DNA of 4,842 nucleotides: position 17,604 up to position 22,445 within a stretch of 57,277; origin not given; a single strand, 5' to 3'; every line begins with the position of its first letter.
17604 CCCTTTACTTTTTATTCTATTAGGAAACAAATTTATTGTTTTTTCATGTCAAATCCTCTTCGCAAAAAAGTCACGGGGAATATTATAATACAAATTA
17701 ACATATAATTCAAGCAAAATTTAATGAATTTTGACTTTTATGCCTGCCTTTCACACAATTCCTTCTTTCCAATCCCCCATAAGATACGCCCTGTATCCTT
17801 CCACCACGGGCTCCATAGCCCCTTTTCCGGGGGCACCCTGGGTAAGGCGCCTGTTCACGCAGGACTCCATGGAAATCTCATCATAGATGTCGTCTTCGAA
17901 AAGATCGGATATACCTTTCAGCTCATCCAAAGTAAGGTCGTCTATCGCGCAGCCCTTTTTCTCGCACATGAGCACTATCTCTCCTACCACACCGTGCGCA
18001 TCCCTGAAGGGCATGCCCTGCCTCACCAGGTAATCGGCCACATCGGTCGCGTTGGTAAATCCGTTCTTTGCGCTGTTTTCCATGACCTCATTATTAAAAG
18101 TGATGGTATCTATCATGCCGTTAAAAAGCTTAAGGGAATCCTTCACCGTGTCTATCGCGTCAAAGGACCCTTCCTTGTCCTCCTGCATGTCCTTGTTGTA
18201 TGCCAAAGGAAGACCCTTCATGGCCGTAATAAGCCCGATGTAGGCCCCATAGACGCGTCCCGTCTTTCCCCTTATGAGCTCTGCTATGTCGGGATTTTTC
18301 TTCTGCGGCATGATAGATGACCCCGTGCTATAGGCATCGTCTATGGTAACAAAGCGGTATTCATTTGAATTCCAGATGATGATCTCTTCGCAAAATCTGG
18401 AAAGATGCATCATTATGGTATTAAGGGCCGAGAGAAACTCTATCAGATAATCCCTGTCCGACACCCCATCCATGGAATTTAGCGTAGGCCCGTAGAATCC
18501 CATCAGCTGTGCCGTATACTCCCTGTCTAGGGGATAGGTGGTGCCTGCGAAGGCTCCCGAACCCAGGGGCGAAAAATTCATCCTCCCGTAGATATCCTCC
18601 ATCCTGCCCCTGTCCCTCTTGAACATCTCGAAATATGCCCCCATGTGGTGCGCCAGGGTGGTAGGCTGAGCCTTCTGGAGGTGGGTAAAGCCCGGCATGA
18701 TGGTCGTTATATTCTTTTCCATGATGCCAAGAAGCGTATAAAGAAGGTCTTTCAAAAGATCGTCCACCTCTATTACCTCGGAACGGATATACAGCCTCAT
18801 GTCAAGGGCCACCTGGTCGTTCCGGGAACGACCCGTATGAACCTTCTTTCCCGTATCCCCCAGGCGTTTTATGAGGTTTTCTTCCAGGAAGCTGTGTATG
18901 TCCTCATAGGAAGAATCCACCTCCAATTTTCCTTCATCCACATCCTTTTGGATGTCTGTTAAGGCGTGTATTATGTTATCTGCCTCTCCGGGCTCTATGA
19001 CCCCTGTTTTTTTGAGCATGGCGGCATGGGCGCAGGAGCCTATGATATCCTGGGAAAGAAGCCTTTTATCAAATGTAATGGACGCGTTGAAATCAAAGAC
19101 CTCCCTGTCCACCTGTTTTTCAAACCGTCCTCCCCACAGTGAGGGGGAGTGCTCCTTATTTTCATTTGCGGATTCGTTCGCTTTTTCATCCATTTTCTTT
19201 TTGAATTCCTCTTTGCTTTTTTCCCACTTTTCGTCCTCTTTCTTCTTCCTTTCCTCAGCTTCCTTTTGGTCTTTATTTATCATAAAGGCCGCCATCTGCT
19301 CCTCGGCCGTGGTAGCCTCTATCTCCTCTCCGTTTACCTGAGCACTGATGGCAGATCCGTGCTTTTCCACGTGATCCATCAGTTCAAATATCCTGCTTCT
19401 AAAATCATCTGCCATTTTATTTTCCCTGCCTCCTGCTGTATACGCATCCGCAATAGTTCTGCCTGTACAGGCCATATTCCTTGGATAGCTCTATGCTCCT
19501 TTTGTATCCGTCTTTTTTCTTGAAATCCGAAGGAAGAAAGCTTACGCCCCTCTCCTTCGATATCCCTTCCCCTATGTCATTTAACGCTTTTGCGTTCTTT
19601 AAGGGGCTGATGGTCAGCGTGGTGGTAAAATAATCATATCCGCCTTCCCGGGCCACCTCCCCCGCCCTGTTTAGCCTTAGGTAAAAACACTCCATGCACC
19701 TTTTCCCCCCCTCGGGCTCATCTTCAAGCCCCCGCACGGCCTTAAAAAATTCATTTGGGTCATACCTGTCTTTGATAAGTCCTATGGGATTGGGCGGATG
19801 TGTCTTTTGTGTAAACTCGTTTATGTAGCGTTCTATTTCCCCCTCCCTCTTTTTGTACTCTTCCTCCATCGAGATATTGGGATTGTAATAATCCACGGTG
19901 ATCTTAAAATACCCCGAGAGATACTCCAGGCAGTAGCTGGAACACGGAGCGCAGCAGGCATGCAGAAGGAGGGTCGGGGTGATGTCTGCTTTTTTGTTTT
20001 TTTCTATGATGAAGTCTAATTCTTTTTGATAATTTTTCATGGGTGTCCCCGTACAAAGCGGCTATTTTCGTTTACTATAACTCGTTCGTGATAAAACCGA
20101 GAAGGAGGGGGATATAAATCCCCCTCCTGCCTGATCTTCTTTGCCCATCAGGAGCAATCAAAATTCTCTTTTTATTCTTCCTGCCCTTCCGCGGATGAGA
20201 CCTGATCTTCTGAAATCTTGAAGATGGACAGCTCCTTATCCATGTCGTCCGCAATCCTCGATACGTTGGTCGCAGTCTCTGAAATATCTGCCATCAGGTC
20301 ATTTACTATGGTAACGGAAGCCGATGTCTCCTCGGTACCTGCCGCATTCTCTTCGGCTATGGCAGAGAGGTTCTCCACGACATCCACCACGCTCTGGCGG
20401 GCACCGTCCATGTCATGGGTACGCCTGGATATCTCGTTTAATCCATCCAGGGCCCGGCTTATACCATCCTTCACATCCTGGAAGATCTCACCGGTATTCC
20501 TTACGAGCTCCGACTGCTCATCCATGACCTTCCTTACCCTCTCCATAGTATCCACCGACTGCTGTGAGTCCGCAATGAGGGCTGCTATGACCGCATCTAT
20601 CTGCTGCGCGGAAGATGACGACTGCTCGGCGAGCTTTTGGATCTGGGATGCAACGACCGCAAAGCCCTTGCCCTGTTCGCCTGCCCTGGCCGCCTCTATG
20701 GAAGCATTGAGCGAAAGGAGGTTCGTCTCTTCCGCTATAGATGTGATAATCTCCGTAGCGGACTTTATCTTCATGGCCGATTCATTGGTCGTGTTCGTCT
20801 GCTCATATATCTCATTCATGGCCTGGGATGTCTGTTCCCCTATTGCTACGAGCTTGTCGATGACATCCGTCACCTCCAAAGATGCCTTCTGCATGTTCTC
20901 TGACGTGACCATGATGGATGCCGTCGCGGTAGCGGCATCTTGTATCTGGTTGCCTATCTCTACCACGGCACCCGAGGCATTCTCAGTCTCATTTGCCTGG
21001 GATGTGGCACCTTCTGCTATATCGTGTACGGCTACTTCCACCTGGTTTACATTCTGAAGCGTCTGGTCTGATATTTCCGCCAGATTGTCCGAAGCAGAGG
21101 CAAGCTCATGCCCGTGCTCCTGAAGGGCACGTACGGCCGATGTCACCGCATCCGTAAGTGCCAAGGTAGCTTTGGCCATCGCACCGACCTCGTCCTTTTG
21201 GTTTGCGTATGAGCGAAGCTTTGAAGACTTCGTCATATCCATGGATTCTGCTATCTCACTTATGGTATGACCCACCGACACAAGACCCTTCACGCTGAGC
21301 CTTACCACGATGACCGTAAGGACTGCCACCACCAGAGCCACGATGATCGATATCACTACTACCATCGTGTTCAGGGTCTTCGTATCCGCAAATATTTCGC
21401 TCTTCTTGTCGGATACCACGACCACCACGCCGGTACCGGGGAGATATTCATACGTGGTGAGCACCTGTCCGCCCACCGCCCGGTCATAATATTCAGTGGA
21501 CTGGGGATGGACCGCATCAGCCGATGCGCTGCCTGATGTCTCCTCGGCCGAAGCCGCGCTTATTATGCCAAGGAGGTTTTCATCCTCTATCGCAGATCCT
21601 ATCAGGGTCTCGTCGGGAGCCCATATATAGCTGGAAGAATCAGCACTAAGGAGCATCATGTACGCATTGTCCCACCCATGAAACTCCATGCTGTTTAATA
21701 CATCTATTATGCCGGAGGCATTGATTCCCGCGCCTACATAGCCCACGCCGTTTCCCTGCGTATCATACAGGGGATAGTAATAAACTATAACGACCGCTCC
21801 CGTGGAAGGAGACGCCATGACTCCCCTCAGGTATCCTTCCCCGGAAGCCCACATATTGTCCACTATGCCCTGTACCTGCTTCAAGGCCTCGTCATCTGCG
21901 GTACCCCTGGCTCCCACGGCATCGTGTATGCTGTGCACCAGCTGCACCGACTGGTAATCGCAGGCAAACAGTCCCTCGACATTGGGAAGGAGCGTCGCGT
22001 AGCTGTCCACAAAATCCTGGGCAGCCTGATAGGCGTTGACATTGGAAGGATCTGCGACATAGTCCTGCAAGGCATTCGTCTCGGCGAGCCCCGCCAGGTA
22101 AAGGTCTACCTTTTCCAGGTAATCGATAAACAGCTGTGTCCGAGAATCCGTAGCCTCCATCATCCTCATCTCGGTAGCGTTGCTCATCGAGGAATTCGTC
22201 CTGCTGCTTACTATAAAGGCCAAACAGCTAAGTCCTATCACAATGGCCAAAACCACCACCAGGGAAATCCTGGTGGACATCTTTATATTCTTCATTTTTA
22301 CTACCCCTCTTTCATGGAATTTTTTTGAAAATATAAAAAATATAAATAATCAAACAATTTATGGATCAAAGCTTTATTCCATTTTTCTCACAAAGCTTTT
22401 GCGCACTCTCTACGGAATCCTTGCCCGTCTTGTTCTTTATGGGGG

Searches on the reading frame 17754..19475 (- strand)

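Call 46: search_protein_families(library=pfam, proteins=[window:17754-19475:-], max_evalue=0.0001)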
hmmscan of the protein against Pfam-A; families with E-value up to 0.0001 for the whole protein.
window:17754-19475:- (574 aa): 2 families
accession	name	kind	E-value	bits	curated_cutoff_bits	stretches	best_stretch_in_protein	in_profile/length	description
PF00206.25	Lyase_1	-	2.9e-75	254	27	1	116-410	1-312/312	Lyase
PF14698.11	ASL_C2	-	1.8e-29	102.4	27.3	1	473-541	1-69/69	Argininosuccinate lyase C-terminal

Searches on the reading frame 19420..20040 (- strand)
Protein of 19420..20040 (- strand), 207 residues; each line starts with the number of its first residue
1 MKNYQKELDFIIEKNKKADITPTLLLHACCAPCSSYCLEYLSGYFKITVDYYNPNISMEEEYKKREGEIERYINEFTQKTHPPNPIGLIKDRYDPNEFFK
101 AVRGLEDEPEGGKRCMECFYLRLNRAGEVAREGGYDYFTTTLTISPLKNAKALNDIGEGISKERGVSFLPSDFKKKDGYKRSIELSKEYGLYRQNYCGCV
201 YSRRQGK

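Call 46: search_protein_families(library=pfam, proteins=[window:19420-20040:-], max_evalue=0.0001)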
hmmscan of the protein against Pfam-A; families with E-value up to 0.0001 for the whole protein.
window:19420-20040:- (207 aa): 1 family
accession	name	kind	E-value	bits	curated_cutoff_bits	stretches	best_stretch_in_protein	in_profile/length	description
PF02677.20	QueH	-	1.3e-69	234.3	23.5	1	24-204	1-174/175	Epoxyqueuosine reductase QueH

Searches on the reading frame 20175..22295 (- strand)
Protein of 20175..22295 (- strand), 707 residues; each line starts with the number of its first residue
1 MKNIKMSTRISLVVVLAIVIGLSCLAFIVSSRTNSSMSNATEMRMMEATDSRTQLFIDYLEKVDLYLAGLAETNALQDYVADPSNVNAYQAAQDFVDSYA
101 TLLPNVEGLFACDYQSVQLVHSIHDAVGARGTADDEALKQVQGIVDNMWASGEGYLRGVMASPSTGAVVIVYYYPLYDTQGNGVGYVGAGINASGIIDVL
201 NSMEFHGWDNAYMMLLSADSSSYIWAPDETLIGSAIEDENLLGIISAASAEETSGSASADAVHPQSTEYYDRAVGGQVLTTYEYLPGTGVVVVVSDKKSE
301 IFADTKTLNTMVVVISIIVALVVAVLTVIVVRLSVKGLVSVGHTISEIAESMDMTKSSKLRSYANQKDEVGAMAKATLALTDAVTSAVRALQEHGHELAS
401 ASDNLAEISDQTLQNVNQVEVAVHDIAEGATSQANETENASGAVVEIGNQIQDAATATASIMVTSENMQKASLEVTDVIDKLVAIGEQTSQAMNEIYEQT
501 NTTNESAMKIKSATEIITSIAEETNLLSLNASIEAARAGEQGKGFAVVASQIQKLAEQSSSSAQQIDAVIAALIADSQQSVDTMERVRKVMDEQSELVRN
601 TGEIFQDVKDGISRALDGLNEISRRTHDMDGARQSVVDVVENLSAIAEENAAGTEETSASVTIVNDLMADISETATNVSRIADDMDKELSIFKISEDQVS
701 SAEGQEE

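Call 46: search_protein_families(library=pfam, proteins=[window:20175-22295:-], max_evalue=0.0001)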
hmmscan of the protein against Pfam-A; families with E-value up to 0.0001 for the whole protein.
window:20175-22295:- (707 aa): 2 families
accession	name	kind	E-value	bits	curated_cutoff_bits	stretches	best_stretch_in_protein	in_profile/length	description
PF00015.26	MCPsignal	-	6.3e-35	121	34.6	1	487-645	12-170/172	Methyl-accepting chemotaxis protein (MCP) signalling domain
PF02743.24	dCache_1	-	1.2e-05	25.4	45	1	58-204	24-163/240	Cache domain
